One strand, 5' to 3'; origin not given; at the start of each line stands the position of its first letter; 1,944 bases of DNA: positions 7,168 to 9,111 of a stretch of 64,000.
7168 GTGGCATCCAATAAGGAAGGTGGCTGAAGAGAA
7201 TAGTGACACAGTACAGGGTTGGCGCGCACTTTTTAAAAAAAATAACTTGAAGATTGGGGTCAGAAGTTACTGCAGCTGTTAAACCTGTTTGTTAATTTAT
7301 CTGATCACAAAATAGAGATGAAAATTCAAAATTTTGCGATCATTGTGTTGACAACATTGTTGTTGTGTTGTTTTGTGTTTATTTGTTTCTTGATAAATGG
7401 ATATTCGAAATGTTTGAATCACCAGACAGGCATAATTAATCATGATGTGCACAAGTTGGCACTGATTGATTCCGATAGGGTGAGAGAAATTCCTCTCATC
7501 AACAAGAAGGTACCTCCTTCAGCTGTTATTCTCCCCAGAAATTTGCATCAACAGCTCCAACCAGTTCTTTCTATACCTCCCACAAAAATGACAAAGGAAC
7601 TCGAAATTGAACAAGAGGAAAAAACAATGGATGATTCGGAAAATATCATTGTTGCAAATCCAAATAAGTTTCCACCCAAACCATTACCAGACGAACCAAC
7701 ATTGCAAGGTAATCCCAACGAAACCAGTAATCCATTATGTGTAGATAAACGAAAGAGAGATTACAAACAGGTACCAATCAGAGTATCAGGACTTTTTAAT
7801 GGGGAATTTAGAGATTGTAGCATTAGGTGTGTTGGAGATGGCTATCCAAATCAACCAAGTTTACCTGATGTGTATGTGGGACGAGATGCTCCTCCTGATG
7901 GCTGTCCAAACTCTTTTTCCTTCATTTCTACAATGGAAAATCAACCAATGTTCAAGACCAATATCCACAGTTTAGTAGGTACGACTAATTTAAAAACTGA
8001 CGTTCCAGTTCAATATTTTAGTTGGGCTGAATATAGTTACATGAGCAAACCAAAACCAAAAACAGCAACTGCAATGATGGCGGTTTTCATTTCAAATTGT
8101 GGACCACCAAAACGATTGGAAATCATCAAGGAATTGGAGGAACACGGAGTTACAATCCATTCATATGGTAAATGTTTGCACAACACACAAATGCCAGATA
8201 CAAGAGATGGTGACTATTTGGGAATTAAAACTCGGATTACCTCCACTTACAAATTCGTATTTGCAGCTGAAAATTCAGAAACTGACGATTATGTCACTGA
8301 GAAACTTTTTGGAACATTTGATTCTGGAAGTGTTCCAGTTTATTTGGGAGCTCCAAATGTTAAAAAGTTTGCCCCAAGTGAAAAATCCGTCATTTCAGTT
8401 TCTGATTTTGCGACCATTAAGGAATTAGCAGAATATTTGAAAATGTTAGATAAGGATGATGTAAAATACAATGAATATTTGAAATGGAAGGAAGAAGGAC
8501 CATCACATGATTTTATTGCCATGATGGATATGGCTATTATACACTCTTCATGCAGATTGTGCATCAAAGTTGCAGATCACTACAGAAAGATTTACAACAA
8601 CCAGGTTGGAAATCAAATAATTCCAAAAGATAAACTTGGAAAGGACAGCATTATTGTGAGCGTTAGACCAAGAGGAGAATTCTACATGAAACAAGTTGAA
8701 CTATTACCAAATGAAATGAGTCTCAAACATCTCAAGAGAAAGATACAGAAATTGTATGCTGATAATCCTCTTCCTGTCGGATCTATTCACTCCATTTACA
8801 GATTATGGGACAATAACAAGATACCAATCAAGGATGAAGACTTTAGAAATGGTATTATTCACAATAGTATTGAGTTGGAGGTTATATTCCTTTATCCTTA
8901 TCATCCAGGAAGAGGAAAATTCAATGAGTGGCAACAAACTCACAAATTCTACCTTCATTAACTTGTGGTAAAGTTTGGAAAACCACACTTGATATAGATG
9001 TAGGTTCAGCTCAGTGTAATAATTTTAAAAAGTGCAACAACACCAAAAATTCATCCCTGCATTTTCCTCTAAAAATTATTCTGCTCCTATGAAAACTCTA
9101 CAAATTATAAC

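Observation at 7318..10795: Tandem GT10 fucosyltransferase pair with a homogenised catalytic core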

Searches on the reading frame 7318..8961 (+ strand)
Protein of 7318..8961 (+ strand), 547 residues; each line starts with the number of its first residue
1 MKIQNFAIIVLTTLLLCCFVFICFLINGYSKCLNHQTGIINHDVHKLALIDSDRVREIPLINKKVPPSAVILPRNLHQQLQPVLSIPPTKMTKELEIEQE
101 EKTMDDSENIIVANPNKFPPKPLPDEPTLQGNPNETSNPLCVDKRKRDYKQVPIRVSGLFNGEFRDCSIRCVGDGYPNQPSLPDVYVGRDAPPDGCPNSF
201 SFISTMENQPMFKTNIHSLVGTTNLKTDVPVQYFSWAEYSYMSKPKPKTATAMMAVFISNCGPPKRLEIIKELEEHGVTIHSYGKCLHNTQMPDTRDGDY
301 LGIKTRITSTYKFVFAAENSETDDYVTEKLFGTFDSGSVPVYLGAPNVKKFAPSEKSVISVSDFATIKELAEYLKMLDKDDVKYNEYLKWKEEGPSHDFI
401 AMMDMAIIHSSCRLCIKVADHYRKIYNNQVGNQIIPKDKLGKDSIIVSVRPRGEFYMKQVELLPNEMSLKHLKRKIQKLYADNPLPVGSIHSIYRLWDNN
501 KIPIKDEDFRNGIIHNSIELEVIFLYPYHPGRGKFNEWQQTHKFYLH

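Call 4: search_protein_families(library=pfam, proteins=[window:7318-8961:+], max_evalue=0.01)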
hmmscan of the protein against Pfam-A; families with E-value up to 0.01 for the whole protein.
window:7318-8961:+ (547 aa): 1 family
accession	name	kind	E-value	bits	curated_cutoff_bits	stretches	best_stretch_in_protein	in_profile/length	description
PF00852.26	Glyco_transf_10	-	4.2e-38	131.3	23.9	1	251-426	5-176/182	Glycosyltransferase family 10 (fucosyltransferase) C-term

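Call 7: find_homologous_proteins(query=window:7318-8961:+, max_evalue=0.00001)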
Query window:7318-8961:+ (547 aa): 60 proteins with E <= 0.00001 among 5019 candidates.
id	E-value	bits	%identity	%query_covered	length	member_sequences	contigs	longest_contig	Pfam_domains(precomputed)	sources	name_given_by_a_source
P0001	8.7e-152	525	48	99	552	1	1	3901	PF00852.27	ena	-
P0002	7.5e-149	515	46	98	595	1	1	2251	PF00852.27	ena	-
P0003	8.3e-145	502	56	73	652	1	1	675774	PF00852.27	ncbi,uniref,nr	ncbi:hypothetical protein C9374_003455 [Naegleria lovaniensis]|uniref:Fucosyltransferase n=1 Tax=Nae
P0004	1.7e-144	501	51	81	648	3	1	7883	PF00852.27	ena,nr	nr:unnamed protein product [Naegleria fowleri]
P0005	7.5e-140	485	56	73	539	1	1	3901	PF00852.27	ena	-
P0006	1.4e-127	445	62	59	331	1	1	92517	PF00852.27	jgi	jgi:glycoprotein 3-alpha-L-fucosyltransferase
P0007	4.6e-123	430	58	59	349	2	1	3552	PF00852.27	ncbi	-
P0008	5.2e-101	357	48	65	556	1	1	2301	PF00852.27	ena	-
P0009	3.3e-87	312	38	83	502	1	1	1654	PF00852.27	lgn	-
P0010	2.2e-86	309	42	73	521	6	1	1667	PF00852.27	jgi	-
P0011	1.8e-80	289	42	72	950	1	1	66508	PF00852.27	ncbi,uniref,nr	ncbi:hypothetical protein PROFUN_12212 [Planoprotostelium fungivorum]|uniref:Fucosyltransferase n=1 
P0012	2.3e-75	272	43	64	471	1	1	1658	PF00852.27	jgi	jgi:hypothetical protein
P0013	7.6e-70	254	39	70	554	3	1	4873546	PF00852.27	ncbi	ncbi:hypothetical protein ACTFIR_009234 [Dictyostelium discoideum]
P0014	6.3e-66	241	38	70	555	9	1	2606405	PF00852.27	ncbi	ncbi:hypothetical protein ACTFIY_011852 [Dictyostelium cf. discoideum]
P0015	4.5e-55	206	39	63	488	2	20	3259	PF00852.27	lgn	-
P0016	3.2e-50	190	38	56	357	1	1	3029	PF00852.27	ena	-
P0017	4.0e-42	163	37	50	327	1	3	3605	PF00852.27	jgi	jgi:hypothetical protein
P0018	2.1e-38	150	44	32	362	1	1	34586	PF00852.27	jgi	jgi:Glycosyltransferase family 10 (fucosyltransferase) C-term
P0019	2.0e-37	147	33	57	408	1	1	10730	PF00852.27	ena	-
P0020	5.8e-37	146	35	52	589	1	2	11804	PF00852.27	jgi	jgi:hypothetical protein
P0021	2.3e-35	140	40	38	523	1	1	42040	PF17039.11,PF00852.27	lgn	-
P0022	2.6e-30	124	38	37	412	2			PF00852.27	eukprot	eukprot:TRINITY_DN3451_c0_g1_i2.p1 TRINITY_DN3451_c0_g1~~TRINITY_DN3451_c0_g1_i2.p1 ORF type:complet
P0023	4.8e-30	123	41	35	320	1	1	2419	PF17039.11,PF00852.27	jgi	jgi:Glycosyltransferase family 10 (fucosyltransferase) C-term/Fucosyltransferase, N-terminal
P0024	3.2e-29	120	36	32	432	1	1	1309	PF13385.14,PF00852.27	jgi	-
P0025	1.1e-28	118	37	37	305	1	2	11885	PF17039.11,PF00852.27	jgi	-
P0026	1.5e-28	118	39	35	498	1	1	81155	PF17039.11,PF13524.13,PF00852.27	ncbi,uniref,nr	ncbi:alpha 1,3 fucosyltransferase [Planoprotostelium fungivorum]|uniref:Fucosyltransferase n=1 Tax=P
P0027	4.7e-28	116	38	38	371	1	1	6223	PF17039.11,PF00852.27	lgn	-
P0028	6.9e-28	116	38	37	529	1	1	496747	PF17039.11,PF00852.27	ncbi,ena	-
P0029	2.4e-27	114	38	37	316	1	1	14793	PF17039.11,PF00852.27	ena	-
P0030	2.6e-27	114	40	35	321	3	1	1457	PF17039.11,PF00852.27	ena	-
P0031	5.9e-27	113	37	35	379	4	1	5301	PF00852.27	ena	-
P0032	3.1e-25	107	37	41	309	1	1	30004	PF17039.11,PF00852.27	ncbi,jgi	jgi:hypothetical protein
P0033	3.5e-25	107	34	37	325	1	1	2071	PF00852.27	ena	-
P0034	7.2e-25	106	38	35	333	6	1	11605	PF17039.11,PF00852.27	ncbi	-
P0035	1.3e-24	105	40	32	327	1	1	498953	PF17039.11,PF00852.27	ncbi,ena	-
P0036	6.9e-24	103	43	27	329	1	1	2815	PF17039.11,PF00852.27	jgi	jgi:hypothetical protein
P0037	1.2e-23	102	36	37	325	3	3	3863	PF17039.11,PF00852.27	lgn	-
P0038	4.8e-22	96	38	33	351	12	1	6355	PF17039.11,PF00852.27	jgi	jgi:glycosyl transferase family 10 (putative fucosyltransferase)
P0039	7.2e-22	96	33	40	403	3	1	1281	PF00852.27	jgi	-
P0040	6.6e-21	93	41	26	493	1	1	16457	PF00852.27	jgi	jgi:Glycosyltransferase family 10 (fucosyltransferase) C-term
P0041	8.7e-21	92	33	44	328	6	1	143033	PF17039.11,PF00852.27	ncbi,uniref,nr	ncbi:putative Alpha3-fucosyltransferase [Mesorhizobium metallidurans STM 2683]|uniref:Putative Alpha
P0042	9.3e-21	92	36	33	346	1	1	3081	PF17039.11,PF00852.27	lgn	-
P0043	1.4e-20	92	33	38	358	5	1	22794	PF17039.11,PF00852.27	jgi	jgi:hypothetical protein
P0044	4.8e-20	90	39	27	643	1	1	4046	PF17039.11,PF00852.27,PF00535.33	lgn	-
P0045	4.3e-18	83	29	41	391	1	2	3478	PF00852.27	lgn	-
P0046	1.8e-17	81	41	28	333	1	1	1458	PF17039.11,PF00852.27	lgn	-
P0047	3.4e-16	77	36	31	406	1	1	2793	PF00852.27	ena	-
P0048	1.5e-15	75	36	31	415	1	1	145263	PF00852.27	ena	-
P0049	3.9e-15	74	31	27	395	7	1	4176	PF00852.27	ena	-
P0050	6.5e-15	73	40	32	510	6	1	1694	PF17039.11,PF00852.27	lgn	-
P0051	2.5e-14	71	29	36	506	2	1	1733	PF00852.27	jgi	jgi:hypothetical protein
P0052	2.8e-14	71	33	28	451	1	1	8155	PF00852.27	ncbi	ncbi:unnamed protein product [Choristocarpus tenellus]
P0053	8.9e-14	69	37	17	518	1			PF17039.11,PF00852.27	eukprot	eukprot:GHVS01084226.1.p1 GENE.GHVS01084226.1~~GHVS01084226.1.p1 ORF type:complete len:519 (+),score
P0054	2.0e-13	68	39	26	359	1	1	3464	PF17039.11,PF00852.27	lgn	-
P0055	8.3e-13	66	34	33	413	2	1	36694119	PF17039.11,PF00852.27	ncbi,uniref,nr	ncbi:alpha-(1,3)-fucosyltransferase C-like [Hylaeus volcanicus]|uniref:alpha-(1,3)-fucosyltransferas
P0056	8.7e-13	66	27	54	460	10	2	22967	PF00852.27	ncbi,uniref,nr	ncbi:unnamed protein product [Rotaria magnacalcarata]|uniref:Fucosyltransferase n=1 Tax=Rotaria magn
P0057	2.2e-12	65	33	22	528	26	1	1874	PF00852.27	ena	-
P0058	4.1e-9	54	40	16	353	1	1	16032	PF00852.27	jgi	jgi:hypothetical protein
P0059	8.1e-9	53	40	18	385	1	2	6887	PF00852.27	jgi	jgi:hypothetical protein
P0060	2.8e-8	51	41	17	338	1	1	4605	PF00852.27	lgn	-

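Call 8: find_encoding_contigs(protein=window:7318-8961:+, flank=10000, max_places=6)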
Protein window:7318-8961:+ (547 aa): no gene with exactly this product is on record in the collection.

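Call 10: find_encoding_contigs(protein=P0001, flank=10000, max_places=4)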
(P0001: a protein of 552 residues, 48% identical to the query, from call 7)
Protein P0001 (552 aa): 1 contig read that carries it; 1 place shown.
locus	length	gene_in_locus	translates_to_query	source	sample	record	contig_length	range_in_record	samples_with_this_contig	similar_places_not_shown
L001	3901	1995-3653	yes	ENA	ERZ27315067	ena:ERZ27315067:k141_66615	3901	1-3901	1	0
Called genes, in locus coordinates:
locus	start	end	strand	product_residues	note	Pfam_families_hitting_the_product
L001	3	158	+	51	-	?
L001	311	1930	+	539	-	PF00852:Glyco_transf_10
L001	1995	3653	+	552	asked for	PF00852:Glyco_transf_10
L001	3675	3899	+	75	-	?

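Call 11: find_encoding_contigs(protein=P0003, flank=10000, max_places=4)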
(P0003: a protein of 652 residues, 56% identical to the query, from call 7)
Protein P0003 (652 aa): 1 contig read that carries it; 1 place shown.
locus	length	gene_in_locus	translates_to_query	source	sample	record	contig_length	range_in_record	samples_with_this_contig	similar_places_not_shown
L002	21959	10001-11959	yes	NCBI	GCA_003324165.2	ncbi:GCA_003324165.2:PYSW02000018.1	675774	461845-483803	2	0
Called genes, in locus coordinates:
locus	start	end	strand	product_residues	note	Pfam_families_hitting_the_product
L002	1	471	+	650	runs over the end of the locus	PF07719:TPR_2 (faint)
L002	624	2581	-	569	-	PF01925:TauE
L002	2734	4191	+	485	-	PF01467:CTP_transf_like (weak)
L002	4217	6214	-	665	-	PF01163:RIO1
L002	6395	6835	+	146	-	-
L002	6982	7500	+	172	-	-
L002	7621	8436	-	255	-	-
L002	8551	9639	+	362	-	PF06626:DUF1152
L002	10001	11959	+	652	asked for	PF00852:Glyco_transf_10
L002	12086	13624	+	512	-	-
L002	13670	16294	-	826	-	PF00339:Arrestin_N (faint), PF02493:MORN (faint)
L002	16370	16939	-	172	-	PF13499:EF-hand_7 (faint)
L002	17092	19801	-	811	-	PF14647:FAM91_N, PF14648:FAM91_C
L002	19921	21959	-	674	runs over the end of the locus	PF02770:Acyl-CoA_dh_M, PF00441:Acyl-CoA_dh_1, PF22924:ACOX_C_alpha1, PF01756:ACOX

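Call 12: find_encoding_contigs(protein=P0004, flank=10000, max_places=4)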
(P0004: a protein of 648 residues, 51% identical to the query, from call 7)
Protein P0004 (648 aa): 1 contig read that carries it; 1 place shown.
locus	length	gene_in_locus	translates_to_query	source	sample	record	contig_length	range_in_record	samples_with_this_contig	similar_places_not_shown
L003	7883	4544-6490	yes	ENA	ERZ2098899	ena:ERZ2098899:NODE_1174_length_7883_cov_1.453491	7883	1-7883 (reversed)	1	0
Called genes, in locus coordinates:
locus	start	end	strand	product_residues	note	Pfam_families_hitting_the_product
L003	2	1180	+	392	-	?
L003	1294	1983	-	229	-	-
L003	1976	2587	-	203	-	-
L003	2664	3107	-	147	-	-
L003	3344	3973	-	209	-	-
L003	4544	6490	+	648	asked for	PF00852:Glyco_transf_10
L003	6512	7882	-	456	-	?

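Call 13: find_encoding_contigs(protein=P0006, flank=10000, max_places=4)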
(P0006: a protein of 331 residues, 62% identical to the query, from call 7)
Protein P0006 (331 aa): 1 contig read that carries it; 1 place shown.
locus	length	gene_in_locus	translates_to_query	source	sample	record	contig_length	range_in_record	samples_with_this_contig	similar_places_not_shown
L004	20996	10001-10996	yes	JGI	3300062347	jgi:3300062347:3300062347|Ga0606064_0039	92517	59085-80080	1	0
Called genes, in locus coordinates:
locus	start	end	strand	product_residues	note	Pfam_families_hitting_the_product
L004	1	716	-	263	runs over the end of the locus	-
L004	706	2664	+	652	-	-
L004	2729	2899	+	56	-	-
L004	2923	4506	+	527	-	PF00566:RabGAP-TBC, PF23436:RabGap-TBC_2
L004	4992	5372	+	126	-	-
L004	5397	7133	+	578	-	PF00620:RhoGAP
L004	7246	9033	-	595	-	-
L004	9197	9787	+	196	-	-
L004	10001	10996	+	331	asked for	PF00852:Glyco_transf_10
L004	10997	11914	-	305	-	PF04727:ELMO_CED12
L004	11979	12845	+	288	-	-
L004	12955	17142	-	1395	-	-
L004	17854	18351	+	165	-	PF00281:Ribosomal_L5, PF00673:Ribosomal_L5_C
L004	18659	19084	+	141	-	-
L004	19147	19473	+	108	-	-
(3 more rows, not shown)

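Call 23: search_solved_structures(query=window:7318-8961:+, max_evalue=0.01, show_alignments=1)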
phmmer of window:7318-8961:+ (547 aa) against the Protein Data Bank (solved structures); distinct sequences matched with E-value up to 0.01: 5.
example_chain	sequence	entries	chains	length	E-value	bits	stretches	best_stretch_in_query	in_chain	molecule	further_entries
9s6a_A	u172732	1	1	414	2.8e-57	197.9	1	146-476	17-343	Glycoprotein 3-alpha-L-fucosyltransferase A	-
7yro_A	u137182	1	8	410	1.3e-21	80.1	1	264-419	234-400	Fucosyltransferase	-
8d0o_A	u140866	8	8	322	9.6e-15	57.5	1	253-400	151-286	4-galactosyl-N-acetylglucosaminide 3-alpha-L-fucosyltransferase 9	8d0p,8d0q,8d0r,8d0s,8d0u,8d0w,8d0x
2nzw_A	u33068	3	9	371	8.3e-09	37.9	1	304-393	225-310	Alpha1,3-fucosyltransferase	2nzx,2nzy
5zoi_A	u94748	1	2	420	1e-08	37.6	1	304-393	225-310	Alpha-(1,3)-fucosyltransferase FucT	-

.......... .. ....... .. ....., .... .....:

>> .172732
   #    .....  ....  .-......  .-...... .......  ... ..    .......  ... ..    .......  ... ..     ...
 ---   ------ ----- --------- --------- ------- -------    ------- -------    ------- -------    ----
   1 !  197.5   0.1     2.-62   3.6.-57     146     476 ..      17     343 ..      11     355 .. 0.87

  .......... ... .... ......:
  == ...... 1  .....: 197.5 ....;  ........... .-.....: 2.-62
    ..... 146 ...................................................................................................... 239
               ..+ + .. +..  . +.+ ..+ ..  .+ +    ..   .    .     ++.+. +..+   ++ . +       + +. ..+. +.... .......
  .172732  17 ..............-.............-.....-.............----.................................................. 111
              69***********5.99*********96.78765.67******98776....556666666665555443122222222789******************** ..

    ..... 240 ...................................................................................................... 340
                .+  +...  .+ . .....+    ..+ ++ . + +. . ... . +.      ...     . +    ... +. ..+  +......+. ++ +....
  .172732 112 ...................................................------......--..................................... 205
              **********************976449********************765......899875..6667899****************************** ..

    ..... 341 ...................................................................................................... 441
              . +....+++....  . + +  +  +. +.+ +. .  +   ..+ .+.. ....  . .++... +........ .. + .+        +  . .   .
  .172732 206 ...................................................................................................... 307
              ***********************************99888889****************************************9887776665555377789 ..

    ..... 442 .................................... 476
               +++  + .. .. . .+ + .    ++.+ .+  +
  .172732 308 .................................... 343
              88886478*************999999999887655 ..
